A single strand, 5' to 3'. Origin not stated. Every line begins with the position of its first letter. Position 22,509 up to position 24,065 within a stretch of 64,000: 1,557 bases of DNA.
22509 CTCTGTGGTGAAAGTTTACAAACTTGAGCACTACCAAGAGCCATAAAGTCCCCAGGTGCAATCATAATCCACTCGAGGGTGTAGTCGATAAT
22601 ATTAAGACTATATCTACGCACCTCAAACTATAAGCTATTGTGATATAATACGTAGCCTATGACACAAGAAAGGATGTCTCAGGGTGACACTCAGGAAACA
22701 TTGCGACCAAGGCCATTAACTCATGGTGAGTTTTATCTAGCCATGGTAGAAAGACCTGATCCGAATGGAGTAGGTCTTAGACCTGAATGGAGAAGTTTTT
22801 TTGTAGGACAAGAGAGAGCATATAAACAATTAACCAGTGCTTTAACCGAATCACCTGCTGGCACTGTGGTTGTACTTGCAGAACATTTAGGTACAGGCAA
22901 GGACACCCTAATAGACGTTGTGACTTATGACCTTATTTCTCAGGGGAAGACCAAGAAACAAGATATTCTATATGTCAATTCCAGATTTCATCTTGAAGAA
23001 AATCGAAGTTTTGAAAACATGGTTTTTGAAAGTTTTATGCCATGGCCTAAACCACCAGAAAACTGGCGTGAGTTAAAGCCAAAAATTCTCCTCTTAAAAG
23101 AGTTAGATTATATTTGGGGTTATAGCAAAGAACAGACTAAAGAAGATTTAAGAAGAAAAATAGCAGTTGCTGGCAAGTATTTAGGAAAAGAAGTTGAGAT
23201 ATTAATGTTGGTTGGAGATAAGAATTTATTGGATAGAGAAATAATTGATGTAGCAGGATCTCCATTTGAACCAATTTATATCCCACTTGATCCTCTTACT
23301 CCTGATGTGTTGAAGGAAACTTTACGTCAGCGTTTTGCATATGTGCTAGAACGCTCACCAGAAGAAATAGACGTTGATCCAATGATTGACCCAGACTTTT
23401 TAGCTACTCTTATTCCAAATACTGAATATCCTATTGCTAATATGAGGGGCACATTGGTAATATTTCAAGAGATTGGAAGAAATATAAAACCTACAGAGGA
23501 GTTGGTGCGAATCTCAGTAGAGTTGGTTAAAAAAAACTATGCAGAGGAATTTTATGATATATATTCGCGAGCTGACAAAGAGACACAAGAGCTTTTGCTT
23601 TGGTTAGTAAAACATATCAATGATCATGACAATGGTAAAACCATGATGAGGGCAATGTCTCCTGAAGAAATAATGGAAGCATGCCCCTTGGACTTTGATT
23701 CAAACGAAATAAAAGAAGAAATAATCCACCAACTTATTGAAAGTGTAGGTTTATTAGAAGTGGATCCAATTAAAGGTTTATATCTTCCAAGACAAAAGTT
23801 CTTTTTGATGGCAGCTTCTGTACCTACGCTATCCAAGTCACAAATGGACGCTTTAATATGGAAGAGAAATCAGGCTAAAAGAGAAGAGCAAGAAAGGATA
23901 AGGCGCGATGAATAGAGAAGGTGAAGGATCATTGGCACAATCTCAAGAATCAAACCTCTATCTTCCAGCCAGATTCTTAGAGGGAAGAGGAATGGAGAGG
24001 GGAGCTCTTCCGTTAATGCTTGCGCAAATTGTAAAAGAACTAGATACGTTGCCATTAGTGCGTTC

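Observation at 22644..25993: Orphan three-gene operon: divergent P-loop-like protein, coupled unknown protein and a cysteine hydrolase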

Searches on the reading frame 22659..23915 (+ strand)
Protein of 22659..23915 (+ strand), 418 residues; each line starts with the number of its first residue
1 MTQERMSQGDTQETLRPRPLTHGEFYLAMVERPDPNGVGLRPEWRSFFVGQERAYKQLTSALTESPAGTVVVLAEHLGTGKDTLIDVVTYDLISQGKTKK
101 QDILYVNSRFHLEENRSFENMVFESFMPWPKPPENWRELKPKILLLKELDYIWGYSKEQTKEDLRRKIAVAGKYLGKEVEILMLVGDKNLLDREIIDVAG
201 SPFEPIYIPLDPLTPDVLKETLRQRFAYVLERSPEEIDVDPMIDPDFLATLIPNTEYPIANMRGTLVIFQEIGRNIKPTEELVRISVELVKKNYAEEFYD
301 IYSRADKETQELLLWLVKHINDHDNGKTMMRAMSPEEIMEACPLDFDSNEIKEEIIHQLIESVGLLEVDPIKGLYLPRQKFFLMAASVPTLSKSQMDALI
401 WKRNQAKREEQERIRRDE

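Call 4: search_protein_families(library=pfam, proteins=[window:22659-23915:+], max_evalue=1)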
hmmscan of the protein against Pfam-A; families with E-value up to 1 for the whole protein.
window:22659-23915:+ (418 aa): 0 families

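Call 5: search_protein_families(library=padloc, proteins=[window:22659-23915:+], max_evalue=1)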
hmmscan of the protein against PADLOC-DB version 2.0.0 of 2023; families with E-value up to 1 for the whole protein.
window:22659-23915:+ (418 aa): 0 families
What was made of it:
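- Closest known: Two-protein AAA+ ATPase plus enzyme defence systems. Different: There is no sequence or fold relationship to RdrA or RdrB (no PADLOC hit, call 5).
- No PADLOC model matches any of the three proteins (call 5).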

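Call 6: search_protein_families(library=ncbifam, proteins=[window:22659-23915:+], max_evalue=1)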
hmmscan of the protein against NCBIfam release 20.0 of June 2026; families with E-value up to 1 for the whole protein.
window:22659-23915:+ (418 aa): 1 family
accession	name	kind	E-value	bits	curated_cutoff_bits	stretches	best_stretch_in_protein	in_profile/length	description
TIGR00150.1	T6A_YjeE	equivalog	0.048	13.5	60.1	1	51-92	4-46/135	tRNA (adenosine(37)-N6)-threonylcarbamoyltransferase complex ATPase subunit type 1 TsaE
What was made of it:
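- On ORC/Cdc6-clade AAA+ ATPases: The window protein has no Pfam or NCBIfam hit (calls 4, 6).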

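Call 7: search_protein_families(library=phrogs, proteins=[window:22659-23915:+], max_evalue=1)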
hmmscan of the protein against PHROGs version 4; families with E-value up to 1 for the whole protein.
window:22659-23915:+ (418 aa): 2 families
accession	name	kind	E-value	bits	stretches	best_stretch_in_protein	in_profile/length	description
phrog_9226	-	unknown function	0.19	12.3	1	227-357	97-224/261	-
phrog_10200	-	unknown function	0.24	12.5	0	216-232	3-19/49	-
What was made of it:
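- Checked: A and B have no hit in Pfam, NCBIfam, PADLOC or PHROGs (calls 4-7).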

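Call 8: find_homologous_proteins(query=window:22659-23915:+)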
Query window:22659-23915:+ (418 aa): 14 proteins with E <= 0.001 among 4449 candidates.
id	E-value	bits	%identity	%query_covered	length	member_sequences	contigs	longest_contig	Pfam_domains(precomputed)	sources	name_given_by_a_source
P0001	8.2e-278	939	100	100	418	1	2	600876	-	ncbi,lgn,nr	ncbi:MAG: hypothetical protein HYT07_01815 [Candidatus Levybacteria bacterium]|nr:hypothetical prote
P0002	3.8e-118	413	52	91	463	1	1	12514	-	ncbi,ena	-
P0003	6.4e-118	413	50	92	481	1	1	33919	-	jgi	-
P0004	2.0e-117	411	50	91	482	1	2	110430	-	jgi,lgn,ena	jgi:hypothetical protein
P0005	9.6e-117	409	50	92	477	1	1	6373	-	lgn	-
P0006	1.7e-115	405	52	92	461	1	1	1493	-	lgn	-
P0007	6.4e-115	403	50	92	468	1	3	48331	PF13555.13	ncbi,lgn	-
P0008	6.9e-115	403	51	92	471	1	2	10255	-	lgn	-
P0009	1.0e-112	395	49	92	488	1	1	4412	-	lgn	-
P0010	1.5e-111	392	49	92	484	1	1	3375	-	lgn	-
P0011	7.0e-111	389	52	89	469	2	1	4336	-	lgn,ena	-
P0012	8.9e-110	386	50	92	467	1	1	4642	-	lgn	-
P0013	5.4e-105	370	49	89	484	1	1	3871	-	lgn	-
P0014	4.4e-101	357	48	92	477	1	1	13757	-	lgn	-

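Call 10: find_encoding_contigs(protein=P0004, flank=8000, max_places=3)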
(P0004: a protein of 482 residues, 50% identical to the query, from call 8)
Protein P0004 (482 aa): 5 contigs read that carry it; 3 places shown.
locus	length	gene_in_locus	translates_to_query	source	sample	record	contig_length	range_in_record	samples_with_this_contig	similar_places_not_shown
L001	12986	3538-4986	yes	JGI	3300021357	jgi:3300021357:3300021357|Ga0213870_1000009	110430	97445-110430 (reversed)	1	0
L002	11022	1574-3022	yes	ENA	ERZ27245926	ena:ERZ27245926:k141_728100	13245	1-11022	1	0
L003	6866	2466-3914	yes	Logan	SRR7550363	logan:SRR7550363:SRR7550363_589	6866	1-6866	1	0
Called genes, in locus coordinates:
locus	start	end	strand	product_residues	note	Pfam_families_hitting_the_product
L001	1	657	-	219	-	?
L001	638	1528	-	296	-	PF02683:DsbD_TM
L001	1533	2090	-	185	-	-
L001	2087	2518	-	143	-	-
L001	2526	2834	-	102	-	PF12840:HTH_20 (weak), PF01022:HTH_5, PF12802:MarR_2 (weak), PF25212:HVO_A0114 (weak)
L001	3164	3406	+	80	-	-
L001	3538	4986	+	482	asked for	-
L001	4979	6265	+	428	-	-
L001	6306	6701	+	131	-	-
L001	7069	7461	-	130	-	-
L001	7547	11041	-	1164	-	PF13646:HEAT_2 (weak), PF01582:TIR (weak), PF13676:TIR_2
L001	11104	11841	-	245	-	-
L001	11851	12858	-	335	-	PF00571:CBS, PF01769:MgtE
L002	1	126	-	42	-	?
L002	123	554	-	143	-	-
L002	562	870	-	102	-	PF12840:HTH_20 (weak), PF01022:HTH_5, PF12802:MarR_2 (weak), PF25212:HVO_A0114 (weak)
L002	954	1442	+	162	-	-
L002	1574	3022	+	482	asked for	-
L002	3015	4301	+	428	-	-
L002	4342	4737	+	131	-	-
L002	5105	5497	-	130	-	-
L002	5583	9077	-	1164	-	PF13646:HEAT_2 (weak), PF01582:TIR (weak), PF13676:TIR_2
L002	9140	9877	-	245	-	-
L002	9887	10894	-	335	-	PF00571:CBS, PF01769:MgtE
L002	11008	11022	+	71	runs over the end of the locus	PF00248:Aldo_ket_red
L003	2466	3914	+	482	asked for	-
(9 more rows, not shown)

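Call 11: find_encoding_contigs(protein=P0007, flank=8000, max_places=3)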
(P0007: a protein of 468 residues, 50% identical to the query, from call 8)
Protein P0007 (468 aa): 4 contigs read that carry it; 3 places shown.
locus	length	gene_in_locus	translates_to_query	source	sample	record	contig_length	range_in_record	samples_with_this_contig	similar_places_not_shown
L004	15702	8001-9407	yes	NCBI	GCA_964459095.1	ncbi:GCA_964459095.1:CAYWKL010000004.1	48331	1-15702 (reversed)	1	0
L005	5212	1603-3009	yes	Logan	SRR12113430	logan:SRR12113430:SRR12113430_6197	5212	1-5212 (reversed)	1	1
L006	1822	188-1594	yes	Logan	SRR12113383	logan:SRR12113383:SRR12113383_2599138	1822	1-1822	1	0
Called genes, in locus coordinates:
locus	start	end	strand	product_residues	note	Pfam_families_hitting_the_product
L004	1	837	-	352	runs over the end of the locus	PF02661:Fic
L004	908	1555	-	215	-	-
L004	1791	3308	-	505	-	PF00239:Resolvase, PF07508:Recombinase, PF13408:Zn_ribbon_recom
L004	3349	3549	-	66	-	-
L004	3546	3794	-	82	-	-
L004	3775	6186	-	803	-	PF09250:Prim-Pol, PF08708:PriCT_1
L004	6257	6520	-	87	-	-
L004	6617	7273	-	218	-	-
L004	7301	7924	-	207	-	PF03592:Terminase_2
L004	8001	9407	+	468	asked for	PF13555:AAA_29 (weak)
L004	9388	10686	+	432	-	-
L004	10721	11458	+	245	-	PF00857:Isochorismatase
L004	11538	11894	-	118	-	-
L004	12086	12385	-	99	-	-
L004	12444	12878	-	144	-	PF01475:FUR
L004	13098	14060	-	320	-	PF01018:GTP1_OBG, PF01926:MMR_HSR1, PF02421:FeoB_N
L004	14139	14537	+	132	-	-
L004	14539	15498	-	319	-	PF01073:3Beta_HSD, PF01370:Epimerase, PF04321:RmlD_sub_bind, PF07993:NAD_binding_4 (faint), PF16363:GDP_Man_Dehyd, PF02719:Polysacc_synt_2 (weak)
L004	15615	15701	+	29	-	?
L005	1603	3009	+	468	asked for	PF13555:AAA_29 (weak)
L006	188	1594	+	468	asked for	PF13555:AAA_29 (weak)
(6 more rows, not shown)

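Call 12: find_encoding_contigs(protein=P0003, flank=8000, max_places=3)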
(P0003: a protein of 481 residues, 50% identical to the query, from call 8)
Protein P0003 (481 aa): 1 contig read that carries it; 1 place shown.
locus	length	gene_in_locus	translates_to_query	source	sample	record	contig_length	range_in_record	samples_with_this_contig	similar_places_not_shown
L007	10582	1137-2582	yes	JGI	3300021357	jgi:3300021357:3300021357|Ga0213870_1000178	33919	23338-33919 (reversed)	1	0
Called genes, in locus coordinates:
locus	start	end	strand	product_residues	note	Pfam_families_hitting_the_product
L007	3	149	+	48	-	?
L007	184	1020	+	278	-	PF02353:CMAS, PF08003:Methyltransf_9 (weak), PF13489:Methyltransf_23, PF01209:Ubie_methyltran, PF08241:Methyltransf_11, PF08242:Methyltransf_12, PF13649:Methyltransf_25, PF13847:Methyltransf_31, +1 more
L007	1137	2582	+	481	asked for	-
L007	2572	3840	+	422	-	-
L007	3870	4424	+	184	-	-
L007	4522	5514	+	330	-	PF02661:Fic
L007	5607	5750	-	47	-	PF18930:DUF5679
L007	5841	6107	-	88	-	-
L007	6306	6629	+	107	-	PF14584:DUF4446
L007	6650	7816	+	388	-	PF11258:DUF3048, PF17479:DUF3048_C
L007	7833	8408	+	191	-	-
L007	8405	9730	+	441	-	PF21760:SecD_1st, PF22599:SecDF_P1_head, PF02355:SecD_SecF_C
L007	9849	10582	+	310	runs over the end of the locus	PF07549:Sec_GG, PF02355:SecD_SecF_C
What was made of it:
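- Fic genes lie nearby in L004 and L007 (calls 11, 12).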

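Call 18: find_encoding_contigs(protein=P0014, flank=8000, max_places=3)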
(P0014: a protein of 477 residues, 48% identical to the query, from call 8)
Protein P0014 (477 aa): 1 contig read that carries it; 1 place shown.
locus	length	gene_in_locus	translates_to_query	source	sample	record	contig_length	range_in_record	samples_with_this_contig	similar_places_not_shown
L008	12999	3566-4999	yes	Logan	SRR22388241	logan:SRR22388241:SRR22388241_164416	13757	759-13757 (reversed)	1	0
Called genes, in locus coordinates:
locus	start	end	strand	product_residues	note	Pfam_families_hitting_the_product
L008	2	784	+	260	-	?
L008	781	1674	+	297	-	PF00892:EamA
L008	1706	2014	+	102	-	PF01197:Ribosomal_L31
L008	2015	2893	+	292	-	PF03462:PCRF, PF00472:RF-1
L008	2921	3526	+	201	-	PF13404:HTH_AsnC-type (faint), PF13412:HTH_24 (faint), PF08281:Sigma70_r4_2 (faint)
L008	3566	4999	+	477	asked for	-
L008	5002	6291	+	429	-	-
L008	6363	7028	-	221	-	PF00857:Isochorismatase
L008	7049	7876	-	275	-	PF00376:MerR, PF13411:MerR_1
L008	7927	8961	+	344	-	-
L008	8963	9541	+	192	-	-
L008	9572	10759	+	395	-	-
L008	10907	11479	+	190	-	-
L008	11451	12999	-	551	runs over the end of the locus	PF00999:Na_H_Exchanger, PF02254:TrkA_N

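Call 19: find_encoding_contigs(protein=P0002, flank=8000, max_places=3)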
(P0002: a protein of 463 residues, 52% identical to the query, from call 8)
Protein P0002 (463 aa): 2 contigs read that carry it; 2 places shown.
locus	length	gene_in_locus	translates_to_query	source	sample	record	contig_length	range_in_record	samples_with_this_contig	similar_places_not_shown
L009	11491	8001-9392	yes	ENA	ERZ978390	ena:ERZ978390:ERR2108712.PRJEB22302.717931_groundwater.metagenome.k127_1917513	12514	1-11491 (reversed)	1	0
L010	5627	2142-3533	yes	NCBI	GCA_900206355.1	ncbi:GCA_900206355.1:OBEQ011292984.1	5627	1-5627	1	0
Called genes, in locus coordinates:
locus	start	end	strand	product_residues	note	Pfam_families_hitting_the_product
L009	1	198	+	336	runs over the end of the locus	PF01073:3Beta_HSD, PF01370:Epimerase, PF02719:Polysacc_synt_2, PF04321:RmlD_sub_bind, PF07993:NAD_binding_4, PF16363:GDP_Man_Dehyd, PF13460:NAD_binding_10 (weak)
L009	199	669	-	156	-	PF13420:Acetyltransf_4 (weak), PF00583:Acetyltransf_1, PF13673:Acetyltransf_10, PF13508:Acetyltransf_7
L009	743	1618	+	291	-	PF01073:3Beta_HSD, PF01370:Epimerase, PF04321:RmlD_sub_bind, PF02719:Polysacc_synt_2, PF07993:NAD_binding_4, PF16363:GDP_Man_Dehyd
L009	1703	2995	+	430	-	PF03721:UDPG_MGDP_dh_N, PF00984:UDPG_MGDP_dh, PF03720:UDPG_MGDP_dh_C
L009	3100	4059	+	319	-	PF01073:3Beta_HSD (weak), PF01370:Epimerase, PF02719:Polysacc_synt_2 (faint), PF16363:GDP_Man_Dehyd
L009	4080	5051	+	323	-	PF01370:Epimerase, PF04321:RmlD_sub_bind, PF05368:NmrA (weak), PF16363:GDP_Man_Dehyd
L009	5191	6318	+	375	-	PF00535:Glycos_transf_2, PF04138:GtrA_DPMS_TM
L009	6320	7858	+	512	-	PF13231:PMT_2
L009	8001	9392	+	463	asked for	-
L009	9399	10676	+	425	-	-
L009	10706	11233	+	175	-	-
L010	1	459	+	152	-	?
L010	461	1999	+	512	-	PF13231:PMT_2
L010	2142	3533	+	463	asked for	-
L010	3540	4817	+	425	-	-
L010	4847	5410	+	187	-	-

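Call 20: search_solved_structures(query=A1, max_evalue=10)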
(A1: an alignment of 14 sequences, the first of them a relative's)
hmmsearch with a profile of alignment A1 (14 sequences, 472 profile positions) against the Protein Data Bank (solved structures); distinct sequences matched with E-value up to 10: 35.
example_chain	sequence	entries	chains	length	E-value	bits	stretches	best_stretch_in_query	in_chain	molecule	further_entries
2r6f_A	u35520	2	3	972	0.0019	20.4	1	57-95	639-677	Excinuclease ABC subunit A | Excinuclease ABC, A subunit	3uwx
6ha8_V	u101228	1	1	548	0.004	19.3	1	66-109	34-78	Nucleotide-binding protein ExpZ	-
3ux8_A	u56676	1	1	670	0.085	14.9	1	57-95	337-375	Excinuclease ABC, A subunit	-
2ix8_A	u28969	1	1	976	0.21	13.6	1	69-107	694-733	ELONGATION FACTOR 3A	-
8yld_v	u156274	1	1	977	0.22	13.6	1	69-107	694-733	Elongation factor 3A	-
2iw3_A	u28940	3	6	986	0.22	13.6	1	69-107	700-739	ELONGATION FACTOR 3A | ELONGATION FACTOR 3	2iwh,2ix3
7r8d_A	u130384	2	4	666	0.23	13.5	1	53-88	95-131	Isoform 4 of ATP-binding cassette sub-family G member 1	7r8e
7r8c_A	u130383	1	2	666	0.23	13.5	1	53-88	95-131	Isoform 4 of ATP-binding cassette sub-family G member 1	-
7fdv_A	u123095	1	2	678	0.24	13.5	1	53-88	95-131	ATP-binding cassette sub-family G member 1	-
7oz1_A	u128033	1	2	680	0.24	13.5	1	53-88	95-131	Isoform 4 of ATP-binding cassette sub-family G member 1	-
8ylr_v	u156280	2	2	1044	0.24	13.4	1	69-107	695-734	Elongation factor 3A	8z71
7b7d_EF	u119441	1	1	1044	0.25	13.4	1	69-107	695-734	Elongation factor 3A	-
6c2u_A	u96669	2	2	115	0.41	12.7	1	66-96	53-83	phosphate-loop protein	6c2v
1in7_A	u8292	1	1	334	0.46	12.5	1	40-95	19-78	HOLLIDAY JUNCTION DNA HELICASE RUVB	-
1j7k_A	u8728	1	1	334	0.46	12.5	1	40-95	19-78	HOLLIDAY JUNCTION DNA HELICASE RUVB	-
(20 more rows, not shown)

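Call 22: search_protein_families(library=pfam, proteins=[L001:6306-6701:+, L007:3870-4424:+, L009:10706-11233:+, L010:4847-5410:+, L008:6363-7028:-, L004:10721-11458:+, L001:3164-3406:+, L002:954-1442:+, L008:2921-3526:+], max_evalue=1)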
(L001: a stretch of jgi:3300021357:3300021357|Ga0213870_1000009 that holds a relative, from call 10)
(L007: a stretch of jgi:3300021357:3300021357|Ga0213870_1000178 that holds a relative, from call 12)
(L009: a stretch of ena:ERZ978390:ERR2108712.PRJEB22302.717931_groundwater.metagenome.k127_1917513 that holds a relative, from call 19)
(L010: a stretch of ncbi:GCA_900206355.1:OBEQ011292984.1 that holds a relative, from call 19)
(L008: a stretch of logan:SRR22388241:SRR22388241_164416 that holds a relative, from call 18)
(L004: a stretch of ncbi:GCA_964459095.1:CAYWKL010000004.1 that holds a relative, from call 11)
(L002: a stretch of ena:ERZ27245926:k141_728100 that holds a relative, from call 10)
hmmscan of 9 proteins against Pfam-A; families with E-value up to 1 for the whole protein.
L001:6306-6701:+ (131 aa): 2 families
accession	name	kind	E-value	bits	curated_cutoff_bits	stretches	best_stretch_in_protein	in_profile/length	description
PF00583.31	Acetyltransf_1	-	0.00025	21.7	20.7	1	62-125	26-79/116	Acetyltransferase (GNAT) family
PF09924.15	LPG_synthase_C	-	0.16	11.4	27.5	1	22-92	137-201/298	Phosphatidylglycerol lysyltransferase, C-terminal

L007:3870-4424:+ (184 aa): 1 family
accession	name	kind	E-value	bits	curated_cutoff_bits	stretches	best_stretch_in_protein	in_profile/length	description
PF13772.11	AIG2_2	-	0.027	15.4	27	1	87-132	1-46/83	AIG2-like family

L009:10706-11233:+ (175 aa): 1 family
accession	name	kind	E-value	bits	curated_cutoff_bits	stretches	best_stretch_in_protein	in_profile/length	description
PF13772.11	AIG2_2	-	0.18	12.7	27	1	87-130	1-44/83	AIG2-like family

L010:4847-5410:+ (187 aa): 1 family
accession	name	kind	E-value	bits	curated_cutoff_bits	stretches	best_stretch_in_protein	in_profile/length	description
PF13772.11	AIG2_2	-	0.16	12.9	27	1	87-130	1-44/83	AIG2-like family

L008:6363-7028:- (221 aa): 2 families
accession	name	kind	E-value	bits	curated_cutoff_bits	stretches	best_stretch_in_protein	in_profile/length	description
PF00857.26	Isochorismatase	-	6.8e-40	137.4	27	1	19-209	1-172/175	Isochorismatase domain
PF00294.29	PfkB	-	0.006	16.4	25.8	1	125-207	52-137/302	pfkB family carbohydrate kinase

L004:10721-11458:+ (245 aa): 1 family
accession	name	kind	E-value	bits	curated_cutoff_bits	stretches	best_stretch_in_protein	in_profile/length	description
PF00857.26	Isochorismatase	-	2.2e-42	145.6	27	1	30-218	1-164/175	Isochorismatase domain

L001:3164-3406:+ (80 aa): 0 families

L002:954-1442:+ (162 aa): 8 families
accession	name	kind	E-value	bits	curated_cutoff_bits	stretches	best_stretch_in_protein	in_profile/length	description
PF12760.12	Zn_ribbon_IS1595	-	0.00013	22.3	25.4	1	14-52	5-45/46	Transposase zinc-ribbon domain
PF14768.12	RPA_interact_C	-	0.0068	17.3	25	1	29-64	1-35/80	Replication protein A interacting C-terminal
PF13518.12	HTH_28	-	0.021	15.3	25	1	75-107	6-37/52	Helix-turn-helix domain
PF06044.18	DpnI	-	0.043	13.9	26.7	1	13-60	17-69/183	Dam-replacing family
PF22289.1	DmmA-like_C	-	0.068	13.6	27.4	1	28-59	2-33/44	Dimethylamine monooxygenase subunit DmmA-like, C-terminal domain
PF13384.12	HTH_23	-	0.086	13.1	24.6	1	73-108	8-44/50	Homeodomain-like domain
PF09723.15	Zn_ribbon_8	-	0.088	13.3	34.4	1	45-57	6-18/41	Zinc ribbon domain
PF17283.8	Zn_ribbon_SprT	-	0.13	12.8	28.1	1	30-55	7-35/38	SprT-like zinc ribbon domain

L008:2921-3526:+ (201 aa): 11 families
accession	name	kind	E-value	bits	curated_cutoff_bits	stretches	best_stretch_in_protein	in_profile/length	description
PF13404.12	HTH_AsnC-type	-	1e-09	38.5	27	2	116-140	17-41/42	AsnC-type helix-turn-helix domain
PF08281.18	Sigma70_r4_2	-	8.3e-08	32.2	25.7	1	105-138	14-48/54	Sigma-70, region 4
PF13412.12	HTH_24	-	2.8e-07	30.4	21.9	1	117-140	18-41/48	Winged helix-turn-helix DNA-binding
PF13384.12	HTH_23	-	0.0011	19.1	24.6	1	103-134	3-35/50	Homeodomain-like domain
PF07638.17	Sigma70_ECF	-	0.0014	18.9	21.1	1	101-139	136-174/185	ECF sigma factor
PF13545.12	HTH_Crp_2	-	0.0034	17.8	27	1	156-193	18-55/70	Crp-like helix-turn-helix domain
PF04545.22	Sigma70_r4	-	0.0048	16.8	24.1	1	109-139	12-43/50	Sigma-70, region 4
PF04539.22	Sigma70_r3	-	0.026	15.1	25.3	1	119-138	23-42/78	Sigma-70 region 3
PF08279.18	HTH_11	-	0.037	14.3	25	0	118-139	17-38/55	HTH domain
PF19610.4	DUF6115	-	0.13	13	27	0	137-175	87-125/134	Family of unknown function (DUF6115)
PF06056.18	Terminase_5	-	0.16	12.4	20.3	1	111-138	8-35/58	Putative ATPase subunit of terminase (gpP-like)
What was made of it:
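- A zinc-ribbon/HTH transposase-like gene lies upstream in L002 (call 22).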

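Call 25: find_homologous_proteins(query=A1, max_evalue=0.01)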
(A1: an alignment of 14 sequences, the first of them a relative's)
Query A1 (14 sequences) (418 aa, profile of the alignment): 18 proteins with E <= 0.01 among 8000 candidates.
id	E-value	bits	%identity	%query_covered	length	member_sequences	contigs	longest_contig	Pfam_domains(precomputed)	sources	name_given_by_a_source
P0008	1.7e-248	843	51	92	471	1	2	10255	-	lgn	-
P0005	9.4e-246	834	50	92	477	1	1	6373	-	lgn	-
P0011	1.0e-245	834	52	89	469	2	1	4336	-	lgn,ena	-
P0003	1.8e-245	833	50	92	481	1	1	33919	-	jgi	-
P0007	8.8e-245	831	50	92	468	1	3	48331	PF13555.13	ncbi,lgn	-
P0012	4.7e-243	825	50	92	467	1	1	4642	-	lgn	-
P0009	4.9e-242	822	49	92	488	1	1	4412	-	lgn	-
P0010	1.2e-241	821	49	92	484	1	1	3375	-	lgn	-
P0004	2.9e-239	813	50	91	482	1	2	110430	-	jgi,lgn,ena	jgi:hypothetical protein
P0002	5.0e-235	799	52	91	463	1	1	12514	-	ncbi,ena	-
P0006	1.7e-231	787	52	92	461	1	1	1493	-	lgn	-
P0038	5.1e-221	753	49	92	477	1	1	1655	-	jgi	jgi:hypothetical protein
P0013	1.2e-207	709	49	89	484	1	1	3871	-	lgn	-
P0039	1.2e-207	709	47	92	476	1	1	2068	-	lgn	-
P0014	2.8e-206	704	48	92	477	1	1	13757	-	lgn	-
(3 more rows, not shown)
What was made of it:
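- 22659..23915 (+): Gene A (HYT07_01815, 418 aa): an ORC/Cdc6- or STAND-like AAA+ NTPase with a helical lid and a C-terminal winged helix. The catalytic motifs are degenerate. The N-terminal peptide (residues 17-55) is highly conserved. Family of 18 proteins (calls 8, 25).
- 18 A proteins among 5.8 billion (call 25).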
